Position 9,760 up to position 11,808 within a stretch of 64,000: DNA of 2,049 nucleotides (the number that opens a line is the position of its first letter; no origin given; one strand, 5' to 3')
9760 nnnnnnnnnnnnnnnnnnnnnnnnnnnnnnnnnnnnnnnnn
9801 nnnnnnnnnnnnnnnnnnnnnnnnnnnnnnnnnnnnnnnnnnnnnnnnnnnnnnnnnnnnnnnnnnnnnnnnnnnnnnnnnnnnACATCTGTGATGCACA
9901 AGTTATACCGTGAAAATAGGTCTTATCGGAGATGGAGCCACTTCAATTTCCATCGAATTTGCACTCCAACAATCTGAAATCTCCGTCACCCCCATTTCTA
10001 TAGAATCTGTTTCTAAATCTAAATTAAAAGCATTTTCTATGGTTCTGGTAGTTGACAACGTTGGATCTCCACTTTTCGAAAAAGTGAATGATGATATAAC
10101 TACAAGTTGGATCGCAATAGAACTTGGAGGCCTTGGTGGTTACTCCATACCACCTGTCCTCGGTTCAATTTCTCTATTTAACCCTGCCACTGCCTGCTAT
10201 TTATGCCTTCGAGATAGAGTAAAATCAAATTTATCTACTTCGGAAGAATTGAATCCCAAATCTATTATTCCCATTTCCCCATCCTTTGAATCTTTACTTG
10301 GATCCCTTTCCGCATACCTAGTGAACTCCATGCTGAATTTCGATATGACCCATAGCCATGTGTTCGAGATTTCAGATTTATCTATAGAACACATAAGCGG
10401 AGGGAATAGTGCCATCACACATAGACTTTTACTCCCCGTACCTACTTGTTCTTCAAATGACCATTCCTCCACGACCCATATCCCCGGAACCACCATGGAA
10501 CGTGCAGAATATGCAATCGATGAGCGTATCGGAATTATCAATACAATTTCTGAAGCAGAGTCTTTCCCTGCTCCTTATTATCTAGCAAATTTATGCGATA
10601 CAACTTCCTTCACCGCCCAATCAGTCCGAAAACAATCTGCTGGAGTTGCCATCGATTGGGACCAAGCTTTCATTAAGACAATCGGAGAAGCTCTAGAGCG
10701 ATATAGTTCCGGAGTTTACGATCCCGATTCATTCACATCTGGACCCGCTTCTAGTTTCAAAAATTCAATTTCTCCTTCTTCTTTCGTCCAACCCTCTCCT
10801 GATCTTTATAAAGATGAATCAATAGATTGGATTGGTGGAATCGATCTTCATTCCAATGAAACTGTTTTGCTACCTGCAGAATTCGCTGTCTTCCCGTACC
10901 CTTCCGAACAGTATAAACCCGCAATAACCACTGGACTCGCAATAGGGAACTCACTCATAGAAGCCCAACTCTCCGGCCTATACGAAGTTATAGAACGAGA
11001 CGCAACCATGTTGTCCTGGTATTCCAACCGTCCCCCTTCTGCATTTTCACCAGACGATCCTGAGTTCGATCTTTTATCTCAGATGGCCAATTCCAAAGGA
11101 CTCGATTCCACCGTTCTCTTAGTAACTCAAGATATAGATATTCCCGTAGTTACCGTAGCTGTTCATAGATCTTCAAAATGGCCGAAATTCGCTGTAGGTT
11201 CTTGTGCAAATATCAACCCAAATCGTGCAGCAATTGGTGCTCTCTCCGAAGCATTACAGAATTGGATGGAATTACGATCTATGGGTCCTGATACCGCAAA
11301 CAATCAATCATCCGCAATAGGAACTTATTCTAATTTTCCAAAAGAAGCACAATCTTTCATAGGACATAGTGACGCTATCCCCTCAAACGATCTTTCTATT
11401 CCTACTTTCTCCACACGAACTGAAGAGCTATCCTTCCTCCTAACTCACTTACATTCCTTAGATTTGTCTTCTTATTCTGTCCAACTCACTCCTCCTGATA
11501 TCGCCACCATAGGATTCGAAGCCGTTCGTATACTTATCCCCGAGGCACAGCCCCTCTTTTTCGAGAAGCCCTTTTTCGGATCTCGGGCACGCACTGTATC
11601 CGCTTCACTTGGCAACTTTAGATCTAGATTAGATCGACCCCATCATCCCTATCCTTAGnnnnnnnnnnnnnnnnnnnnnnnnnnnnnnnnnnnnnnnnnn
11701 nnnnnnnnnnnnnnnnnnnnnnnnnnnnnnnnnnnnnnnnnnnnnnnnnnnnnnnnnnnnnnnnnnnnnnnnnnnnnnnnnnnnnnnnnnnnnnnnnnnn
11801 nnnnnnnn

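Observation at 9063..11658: Orphan fused E1-like/YcaO cyclodehydratase-type gene behind a winged-helix gene, with no dehydrogenase and no visible precursor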

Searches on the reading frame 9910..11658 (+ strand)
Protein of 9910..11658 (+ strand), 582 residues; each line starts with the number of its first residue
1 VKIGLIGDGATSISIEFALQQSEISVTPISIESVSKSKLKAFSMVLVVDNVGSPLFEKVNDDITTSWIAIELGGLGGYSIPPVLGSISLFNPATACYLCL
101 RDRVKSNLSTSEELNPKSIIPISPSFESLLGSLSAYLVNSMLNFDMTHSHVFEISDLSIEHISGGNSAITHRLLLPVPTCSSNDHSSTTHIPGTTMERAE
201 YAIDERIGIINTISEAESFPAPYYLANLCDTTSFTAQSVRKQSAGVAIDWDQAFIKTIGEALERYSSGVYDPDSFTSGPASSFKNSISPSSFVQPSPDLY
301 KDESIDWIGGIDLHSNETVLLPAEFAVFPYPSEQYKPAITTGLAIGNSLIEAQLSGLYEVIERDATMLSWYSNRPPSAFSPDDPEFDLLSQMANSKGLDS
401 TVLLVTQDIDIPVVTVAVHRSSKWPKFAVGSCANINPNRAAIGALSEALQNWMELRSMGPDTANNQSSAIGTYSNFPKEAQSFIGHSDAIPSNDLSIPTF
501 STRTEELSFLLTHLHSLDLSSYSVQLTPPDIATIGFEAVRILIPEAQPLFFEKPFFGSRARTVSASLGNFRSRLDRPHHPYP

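Call 3: search_protein_families(library=pfam, proteins=[window:9910-11658:+], max_evalue=1)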
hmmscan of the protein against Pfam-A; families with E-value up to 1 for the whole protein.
window:9910-11658:+ (582 aa): 3 families
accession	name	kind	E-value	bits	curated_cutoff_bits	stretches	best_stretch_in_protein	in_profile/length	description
PF02624.21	YcaO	-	1.4e-49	169.7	25.7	1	245-546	2-324/325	YcaO cyclodehydratase, ATP-ad Mg2+-binding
PF17401.7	DUF5407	-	0.15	12.7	25.3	1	134-171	30-67/74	Family of unknown function (DUF5407)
PF15492.12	Nbas_N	-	0.15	11.8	27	1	130-186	118-173/281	Neuroblastoma-amplified sequence, N terminal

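Call 4: search_protein_families(library=ncbifam, proteins=[window:9910-11658:+], max_evalue=1)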
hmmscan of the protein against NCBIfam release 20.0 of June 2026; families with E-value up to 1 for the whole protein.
window:9910-11658:+ (582 aa): 3 families
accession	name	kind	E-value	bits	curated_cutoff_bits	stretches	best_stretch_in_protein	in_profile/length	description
TIGR03604.1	TOMM_cyclo_SagD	subfamily_domain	4.4e-67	226.6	219.25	1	245-582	1-377/377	thiazole/oxazole-forming peptide maturase, SagD family component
TIGR03266.1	methan_mark_1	equivalog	6.4e-27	94.5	365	1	252-547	64-363/376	YcaO-related McrA-glycine thioamidation protein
TIGR00702.1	TIGR00702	domain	6.2e-19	68.3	75.65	1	244-545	52-363/377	YcaO-type kinase domain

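Call 5: find_homologous_proteins(query=window:9910-11658:+, max_evalue=0.00001)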
Query window:9910-11658:+ (582 aa): 1273 proteins with E <= 0.00001 among 8000 candidates; the best 120 are listed.
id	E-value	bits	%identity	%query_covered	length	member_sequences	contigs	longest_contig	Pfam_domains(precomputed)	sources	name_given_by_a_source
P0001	0.0e+0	1186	92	100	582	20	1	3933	PF02624.22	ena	-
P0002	0.0e+0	1170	91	100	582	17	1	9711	PF02624.22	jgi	-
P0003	1.7e-292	989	78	100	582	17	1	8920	PF02624.22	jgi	jgi:ribosomal protein S12 methylthiotransferase accessory factor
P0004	1.2e-285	967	77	100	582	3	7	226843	PF02624.22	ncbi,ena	-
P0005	9.7e-247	838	66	100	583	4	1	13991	PF02624.22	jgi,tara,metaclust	tara:strand:+ start:72 stop:1823 length:1752 start_codon:yes stop_codon:yes gene_type:complete|metac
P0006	2.1e-205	702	58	100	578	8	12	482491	PF02624.22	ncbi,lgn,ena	-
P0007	9.8e-142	492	45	100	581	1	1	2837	PF02624.22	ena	-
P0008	4.9e-141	489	45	94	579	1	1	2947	PF02624.22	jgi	jgi:ribosomal protein S12 methylthiotransferase accessory factor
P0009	1.6e-140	488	44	100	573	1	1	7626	PF02624.22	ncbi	-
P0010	2.1e-140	487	44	93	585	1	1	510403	PF02624.22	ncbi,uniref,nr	ncbi:YcaO-like family protein [Halorussus ruber]|uniref:YcaO-like family protein n=1 Tax=Halorussus 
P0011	2.7e-140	487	43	100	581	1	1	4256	PF02624.22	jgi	jgi:ribosomal protein S12 methylthiotransferase accessory factor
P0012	6.8e-140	486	43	100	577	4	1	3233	PF02624.22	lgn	-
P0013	1.5e-139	484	44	100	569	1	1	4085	PF02624.22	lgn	-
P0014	2.2e-139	484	44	100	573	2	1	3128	PF02624.22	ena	-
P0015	5.1e-139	483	44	100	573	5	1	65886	PF02624.22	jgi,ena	-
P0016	7.2e-139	482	43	100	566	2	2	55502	PF02624.22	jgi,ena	jgi:ribosomal protein S12 methylthiotransferase accessory factor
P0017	7.8e-139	482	43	100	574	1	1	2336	PF02624.22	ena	-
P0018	9.3e-139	482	45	100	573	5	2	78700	PF02624.22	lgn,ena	-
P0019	1.1e-138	482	43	100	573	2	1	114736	PF02624.22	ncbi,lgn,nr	ncbi:MAG: YcaO-like family protein [Euryarchaeota archaeon]|nr:YcaO-like family protein [Euryarchaeo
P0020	1.2e-138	481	43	100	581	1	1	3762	PF02624.22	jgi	jgi:ribosomal protein S12 methylthiotransferase accessory factor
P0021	1.5e-138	481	43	100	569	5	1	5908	PF02624.22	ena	-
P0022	1.5e-138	481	43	100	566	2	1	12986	PF02624.22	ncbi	-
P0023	2.4e-138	480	43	100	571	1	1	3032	PF02624.22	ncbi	ncbi:MAG: YcaO-like family protein, partial [Natrialbaceae archaeon]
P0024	2.8e-138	480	43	100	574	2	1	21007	PF02624.22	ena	-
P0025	3.7e-138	480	42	100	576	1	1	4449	PF02624.22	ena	-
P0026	3.8e-138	480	43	100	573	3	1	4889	PF02624.22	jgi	-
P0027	5.7e-138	479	42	100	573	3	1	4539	PF02624.22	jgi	-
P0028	1.4e-137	478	43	100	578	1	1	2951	PF02624.22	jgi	-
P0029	1.5e-137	478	41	100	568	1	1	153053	PF02624.22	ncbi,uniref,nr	ncbi:YcaO-like family protein [Halohasta salina]|uniref:YcaO-like family protein n=1 Tax=Halohasta s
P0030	2.8e-137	477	42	100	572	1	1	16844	PF02624.22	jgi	jgi:ribosomal protein S12 methylthiotransferase accessory factor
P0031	3.0e-137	477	44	95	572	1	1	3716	PF02624.22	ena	-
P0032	9.2e-137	475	43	95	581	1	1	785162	PF02624.22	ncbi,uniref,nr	ncbi:YcaO-like family protein [Halorussus amylolyticus]|uniref:YcaO-like family protein n=1 Tax=Halo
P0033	9.3e-137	475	43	100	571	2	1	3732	PF02624.22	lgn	-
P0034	4.3e-136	473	43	100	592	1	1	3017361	PF02624.22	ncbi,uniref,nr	ncbi:YcaO-like family protein [Halorussus pelagicus]|uniref:YcaO-like family protein n=1 Tax=Halorus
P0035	5.3e-136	473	42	100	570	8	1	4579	PF02624.22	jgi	-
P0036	7.5e-136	472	43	100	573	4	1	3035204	PF02624.22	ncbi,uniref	ncbi:YcaO-like family protein [Natronoarchaeum sp. GCM10025321]|uniref:YcaO-like family protein n=1 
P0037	8.3e-136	472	43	100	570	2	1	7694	PF02624.22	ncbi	-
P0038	8.8e-136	472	42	100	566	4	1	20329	PF02624.22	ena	-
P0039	1.0e-135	472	42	100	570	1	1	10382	PF02624.22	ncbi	-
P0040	1.1e-135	472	41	100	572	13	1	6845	PF02624.22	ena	-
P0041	1.2e-135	472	41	100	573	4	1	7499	PF02624.22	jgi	jgi:ribosomal protein S12 methylthiotransferase accessory factor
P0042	1.4e-135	471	41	100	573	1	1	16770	PF02624.22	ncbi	ncbi:MAG: YcaO-like family protein [Haloarculaceae archaeon]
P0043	1.5e-135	471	43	100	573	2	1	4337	PF02624.22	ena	-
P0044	1.8e-135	471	43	100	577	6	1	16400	PF02624.22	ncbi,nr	ncbi:MAG TPA: YcaO-like family protein [Natrialbaceae archaeon]|nr:YcaO-like family protein [Natrial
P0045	2.7e-135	470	43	100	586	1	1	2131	PF02624.22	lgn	-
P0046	3.2e-135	470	42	100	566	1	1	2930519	PF02624.22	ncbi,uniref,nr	ncbi:YcaO-like family protein [Salinibaculum rarum]|uniref:YcaO-like family protein n=1 Tax=Saliniba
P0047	3.5e-135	470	43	100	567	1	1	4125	PF02624.22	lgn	-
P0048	4.8e-135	470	42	100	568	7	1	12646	PF02624.22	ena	-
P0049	6.3e-135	469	42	100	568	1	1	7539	PF02624.22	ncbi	ncbi:MAG: YcaO-like family protein [Halohasta sp.]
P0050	6.4e-135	469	44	90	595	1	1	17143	PF02624.22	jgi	jgi:ribosomal protein S12 methylthiotransferase accessory factor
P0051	7.5e-135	469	42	100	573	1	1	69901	PF02624.22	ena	-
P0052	7.7e-135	469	43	100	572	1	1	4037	PF02624.22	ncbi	-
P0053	8.1e-135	469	44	100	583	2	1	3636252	PF02624.22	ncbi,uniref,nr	ncbi:YcaO-like family protein [Halorussus halophilus]|uniref:YcaO-like family protein n=1 Tax=Haloru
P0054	9.5e-135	469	42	100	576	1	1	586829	PF02624.22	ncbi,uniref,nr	ncbi:bacteriocin biosynthesis protein SagD [Halonotius terrestris]|uniref:Bacteriocin biosynthesis p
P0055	9.6e-135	469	42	100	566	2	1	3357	PF02624.22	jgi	jgi:ribosomal protein S12 methylthiotransferase accessory factor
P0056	1.0e-134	468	45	93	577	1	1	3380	PF02624.22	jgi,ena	-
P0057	1.2e-134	468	41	100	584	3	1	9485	PF02624.22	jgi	-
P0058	1.3e-134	468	43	100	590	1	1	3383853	PF02624.22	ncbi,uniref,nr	ncbi:YcaO-like family protein [Halorussus lipolyticus]|uniref:YcaO-like family protein n=1 Tax=Halor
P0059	1.4e-134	468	42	100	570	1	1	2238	PF02624.22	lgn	-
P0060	1.4e-134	468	42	100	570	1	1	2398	PF02624.22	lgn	-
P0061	1.6e-134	468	42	100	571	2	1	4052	PF02624.22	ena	-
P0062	1.7e-134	468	42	100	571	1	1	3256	PF02624.22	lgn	-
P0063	2.1e-134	467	43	100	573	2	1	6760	PF02624.22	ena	-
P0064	2.1e-134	467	42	100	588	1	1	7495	PF02624.22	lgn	-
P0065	2.2e-134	467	43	100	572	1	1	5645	PF02624.22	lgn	-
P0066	2.4e-134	467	42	100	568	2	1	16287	PF02624.22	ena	-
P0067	2.5e-134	467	43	95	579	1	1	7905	PF02624.22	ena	-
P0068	2.8e-134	467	43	94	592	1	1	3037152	PF02624.22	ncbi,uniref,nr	ncbi:YcaO-like family protein [Halorussus salilacus]|uniref:YcaO-like family protein n=1 Tax=Halorus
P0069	2.9e-134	467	42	95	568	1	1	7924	PF02624.22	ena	-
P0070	3.7e-134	467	43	95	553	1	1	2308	PF02624.22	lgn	-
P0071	4.4e-134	466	43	100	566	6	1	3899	PF02624.22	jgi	jgi:ribosomal protein S12 methylthiotransferase accessory factor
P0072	5.6e-134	466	42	100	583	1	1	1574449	PF02624.22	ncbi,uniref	ncbi:YcaO-like family protein [Halorussus sp. AFM4]|uniref:YcaO-like family protein n=1 Tax=Haloruss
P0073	6.6e-134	466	43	100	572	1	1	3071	PF02624.22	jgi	-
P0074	1.3e-133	465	43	94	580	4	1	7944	PF02624.22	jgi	jgi:ribosomal protein S12 methylthiotransferase accessory factor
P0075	1.4e-133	465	42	100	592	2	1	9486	PF02624.22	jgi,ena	-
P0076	1.5e-133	465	43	100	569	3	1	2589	PF02624.22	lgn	-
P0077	1.6e-133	465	43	100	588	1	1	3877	PF02624.22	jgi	jgi:ribosomal protein S12 methylthiotransferase accessory factor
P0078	1.7e-133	464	41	100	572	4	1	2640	PF02624.22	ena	-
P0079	1.7e-133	464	43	91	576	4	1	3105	PF02624.22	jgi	jgi:ribosomal protein S12 methylthiotransferase accessory factor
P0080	2.1e-133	464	43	100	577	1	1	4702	PF02624.22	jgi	-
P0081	2.3e-133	464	40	100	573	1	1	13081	PF02624.22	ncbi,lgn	ncbi:MAG: YcaO-like family protein [Halobacteriales archaeon]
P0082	2.6e-133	464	42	100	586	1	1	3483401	PF02624.22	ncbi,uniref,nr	ncbi:YcaO-like family protein [Halorussus caseinilyticus]|uniref:YcaO-like family protein n=1 Tax=Ha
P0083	2.8e-133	464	40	100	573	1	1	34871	PF02624.22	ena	-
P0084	2.9e-133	464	41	100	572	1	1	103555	PF02624.22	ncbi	ncbi:MAG: YcaO-like family protein [Halorientalis sp.]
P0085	3.1e-133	464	42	100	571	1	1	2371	PF02624.22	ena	-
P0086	3.1e-133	464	41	100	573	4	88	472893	PF02624.22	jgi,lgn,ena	jgi:ribosomal protein S12 methylthiotransferase accessory factor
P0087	3.1e-133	464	42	100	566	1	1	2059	PF02624.22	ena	-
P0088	3.4e-133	463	42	100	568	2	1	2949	PF02624.22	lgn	-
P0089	3.8e-133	463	41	100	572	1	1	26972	PF02624.22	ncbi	-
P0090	3.9e-133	463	42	100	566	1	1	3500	PF02624.22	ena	-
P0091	4.7e-133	463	42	100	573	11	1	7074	PF02624.22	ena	-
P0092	5.5e-133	463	42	100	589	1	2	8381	PF02624.22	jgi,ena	-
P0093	6.1e-133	463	42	100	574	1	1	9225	PF02624.22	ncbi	-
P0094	6.5e-133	463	41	100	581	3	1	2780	PF02624.22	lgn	-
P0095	6.7e-133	462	41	100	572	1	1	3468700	PF02624.22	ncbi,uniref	ncbi:YcaO-like family protein [Halorientalis halophila]|uniref:YcaO-like family protein n=1 Tax=Halo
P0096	6.9e-133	462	42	100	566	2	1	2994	PF02624.22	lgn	-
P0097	6.9e-133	462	41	100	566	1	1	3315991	PF02624.22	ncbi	-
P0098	7.0e-133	462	43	100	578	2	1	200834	PF02624.22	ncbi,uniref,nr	ncbi:YcaO-like family protein [Halorussus marinus]|uniref:YcaO-like family protein n=1 Tax=Halorussu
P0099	7.4e-133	462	41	100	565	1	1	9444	PF02624.22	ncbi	ncbi:MAG: YcaO-like family protein [Haloarculaceae archaeon]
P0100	1.0e-132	462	42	100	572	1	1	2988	PF02624.22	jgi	-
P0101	1.0e-132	462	45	89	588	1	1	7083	PF02624.22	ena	-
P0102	1.1e-132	462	41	100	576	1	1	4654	PF02624.22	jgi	jgi:ribosomal protein S12 methylthiotransferase accessory factor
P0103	1.1e-132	462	42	100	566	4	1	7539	PF02624.22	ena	-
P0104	1.2e-132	462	43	95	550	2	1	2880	PF02624.22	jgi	jgi:ribosomal protein S12 methylthiotransferase accessory factor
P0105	1.3e-132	462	43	100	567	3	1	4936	PF02624.22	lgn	-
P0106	1.5e-132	461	42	100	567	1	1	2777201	PF02624.22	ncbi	ncbi:YcaO-like family protein [Haloferacaceae archaeon DSL9]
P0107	1.6e-132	461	42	100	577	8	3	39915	PF02624.22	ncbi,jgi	ncbi:MAG: ribosomal protein S12 methylthiotransferase accessory factor [Natronomonas sp.]|jgi:riboso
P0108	1.6e-132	461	42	100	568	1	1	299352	PF02624.22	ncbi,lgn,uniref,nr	ncbi:YcaO-like family protein [Haladaptatus sp. AB643]|uniref:YcaO-like family protein n=1 Tax=Halad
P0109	1.7e-132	461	46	90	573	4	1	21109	PF02624.22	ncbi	-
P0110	1.8e-132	461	42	100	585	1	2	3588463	PF02624.22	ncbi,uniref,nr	ncbi:YcaO-like family protein [Halorussus aquaticus]|uniref:YcaO-like family protein n=1 Tax=Halorus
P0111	2.0e-132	461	42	100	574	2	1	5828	PF02624.22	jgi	jgi:ribosomal protein S12 methylthiotransferase accessory factor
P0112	2.5e-132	461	41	100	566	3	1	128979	PF02624.22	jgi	jgi:ribosomal protein S12 methylthiotransferase accessory factor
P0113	3.3e-132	460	42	100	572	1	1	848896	PF02624.22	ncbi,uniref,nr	ncbi:YcaO-like family protein [Halorientalis salina]|uniref:YcaO-like family protein n=1 Tax=Halorie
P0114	3.6e-132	460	42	100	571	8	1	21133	PF02624.22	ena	-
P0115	4.1e-132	460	41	100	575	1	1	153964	PF02624.22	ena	-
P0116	4.5e-132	460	43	100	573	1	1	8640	PF02624.22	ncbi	ncbi:MAG: YcaO-like family protein [Halobacteriales archaeon]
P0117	5.6e-132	459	42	100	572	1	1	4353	PF02624.22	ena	-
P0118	7.3e-132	459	41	100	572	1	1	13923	PF02624.22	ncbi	ncbi:MAG: YcaO-like family protein [Halohasta sp.]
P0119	7.5e-132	459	42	100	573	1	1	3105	PF02624.22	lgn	-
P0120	8.2e-132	459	43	100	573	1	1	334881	PF02624.22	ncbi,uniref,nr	ncbi:YcaO-like family protein [Natranaeroarchaeum aerophilus]|uniref:YcaO-like family protein n=1 Ta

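Call 16: find_related_loci(query=A1, collection=genome_contigs, flank=6000)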
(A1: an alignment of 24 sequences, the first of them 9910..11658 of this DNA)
Query A1 (582 aa) in genome_contigs; peptide patterns used: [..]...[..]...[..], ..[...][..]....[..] (x = any residue, [..] = any of these).
542 stretches matched a pattern; 513 encode a relative of the query (tblastn E <= 1e-3); the best 80 are kept; 80 distinct loci.
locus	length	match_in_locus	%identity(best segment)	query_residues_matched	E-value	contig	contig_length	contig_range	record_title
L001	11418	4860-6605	76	1-582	0e+0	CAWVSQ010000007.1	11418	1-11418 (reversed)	MAG TPA_asm: uncultured euryarchaeote isolate ERR3589584_binner12_74 genome assembly, contig: ERZ7462831.4433, whole gen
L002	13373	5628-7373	79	1-582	0e+0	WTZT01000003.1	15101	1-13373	MAG: Marine Group IV archaeon HikBin4 HIKBIN4_3, whole genome shotgun sequence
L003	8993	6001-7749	66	1-582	0e+0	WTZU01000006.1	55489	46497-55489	MAG: Marine Group IV archaeon HikBin5 HIKBIN5_6, whole genome shotgun sequence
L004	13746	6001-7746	92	1-582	0e+0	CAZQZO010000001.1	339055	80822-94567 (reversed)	MAG TPA_asm: uncultured Halobacteriales archaeon isolate binchicken_co46_293 genome assembly, contig: NODE_21_length_339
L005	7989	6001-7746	91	1-582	0e+0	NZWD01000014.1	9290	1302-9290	MAG: Methanobacteriota archaeon isolate NAT54 MHASMcontig_1423916, whole genome shotgun sequence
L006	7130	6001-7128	76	1-376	3e-176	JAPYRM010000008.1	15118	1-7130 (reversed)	MAG: Halobacteriales archaeon isolate PW3.metabat2.160 PW3_5439_length_15118_cov_6.360951, whole genome shotgun sequence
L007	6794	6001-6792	90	1-264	1e-152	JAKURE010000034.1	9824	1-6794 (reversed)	MAG: Halobacteriales archaeon isolate ALOHA_A2.5_47 A2.5-Halobacteriales-1_34, whole genome shotgun sequence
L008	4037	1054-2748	43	3-582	2e-152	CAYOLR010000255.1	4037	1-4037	MAG TPA_asm: uncultured Halobacteriales archaeon isolate SRP185896_co1_122 genome assembly, contig: NODE_31883_length_40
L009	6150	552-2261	42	1-582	1e-147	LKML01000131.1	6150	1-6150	MAG: Haloferacaceae archaeon B1-Br10_E2g22 LB-BRINE-C11315, whole genome shotgun sequence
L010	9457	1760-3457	43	1-582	1e-143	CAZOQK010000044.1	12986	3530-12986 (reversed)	MAG TPA_asm: uncultured Halobacteriales archaeon isolate SRP090399_co1_61 genome assembly, contig: NODE_1945_length_1298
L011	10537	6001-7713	40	1-582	2e-142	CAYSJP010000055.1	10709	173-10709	MAG TPA_asm: uncultured Halobacteriales archaeon isolate SRP185896_co2_188 genome assembly, contig: NODE_7071_length_107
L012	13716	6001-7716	42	1-582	3e-141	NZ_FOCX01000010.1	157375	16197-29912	Halorientalis persicus strain IBRC-M 10043, whole genome shotgun sequence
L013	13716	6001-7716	42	1-582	1e-140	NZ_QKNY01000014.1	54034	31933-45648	Halonotius aquaticus strain F13-13 NODE_14_length_53918_cov_53.614155, whole genome shotgun sequence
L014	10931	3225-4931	40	3-582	5e-139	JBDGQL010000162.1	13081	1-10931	MAG: Halobacteriales archaeon isolate DAL-Ass_21_92C4R c_000000003668, whole genome shotgun sequence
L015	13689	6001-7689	42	1-582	5e-139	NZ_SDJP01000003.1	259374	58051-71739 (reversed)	Halorubrum amylolyticum strain ZC67 scaffold3, whole genome shotgun sequence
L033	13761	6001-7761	40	1-582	3e-135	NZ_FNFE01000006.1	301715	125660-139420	Natronorubrum texcoconense strain B4,CECT 8067,JCM 17497, whole genome shotgun sequence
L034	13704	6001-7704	41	1-582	3e-135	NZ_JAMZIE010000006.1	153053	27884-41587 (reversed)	Halohasta salina strain GSL13 Scaffold6_1, whole genome shotgun sequence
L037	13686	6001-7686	41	1-582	2e-134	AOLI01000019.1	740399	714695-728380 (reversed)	Haloferax larsenii JCM 13917 contig_19, whole genome shotgun sequence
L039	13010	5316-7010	42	2-582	4e-134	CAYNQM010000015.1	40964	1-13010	MAG TPA_asm: uncultured Haladaptatus sp. isolate SRP304980_co2_286 genome assembly, contig: NODE_225_length_40964_cov_9.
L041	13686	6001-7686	42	1-582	9e-134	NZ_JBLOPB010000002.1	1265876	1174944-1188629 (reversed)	Haloferax sp. DFSO52 DFSO52_ctg002, whole genome shotgun sequence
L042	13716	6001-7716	42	1-582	5e-134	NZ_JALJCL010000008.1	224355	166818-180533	Halorientalis regularis strain TNN28 Scaffold8_1, whole genome shotgun sequence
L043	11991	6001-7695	41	3-582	2e-133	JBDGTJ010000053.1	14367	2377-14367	MAG: Halobacteriaceae archaeon isolate DAL-WCL_29_70C3R c_000000004191, whole genome shotgun sequence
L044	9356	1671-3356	40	1-582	2e-133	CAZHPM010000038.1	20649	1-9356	MAG TPA_asm: uncultured Halobacteriales archaeon isolate SRP090399_co1_67 genome assembly, contig: NODE_917_length_20649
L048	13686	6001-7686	41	1-582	6e-133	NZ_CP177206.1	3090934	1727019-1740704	Haloferax sp. YSSS75 chromosome, complete genome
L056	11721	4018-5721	40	1-582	2e-131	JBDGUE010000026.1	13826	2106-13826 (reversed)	MAG: Halanaeroarchaeum sp. isolate DAL-WCL_35_67C4R c_000000004465, whole genome shotgun sequence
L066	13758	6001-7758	40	1-582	7e-130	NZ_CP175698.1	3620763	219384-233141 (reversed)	Natrinema sp. 74 chromosome, complete genome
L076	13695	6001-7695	40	1-582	8e-129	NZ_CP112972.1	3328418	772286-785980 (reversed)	Halovenus salina strain JCM 30072 chromosome, complete genome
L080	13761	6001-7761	39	1-582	7e-129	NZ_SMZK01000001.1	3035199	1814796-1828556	Haloterrigena sp. H1 contig1, whole genome shotgun sequence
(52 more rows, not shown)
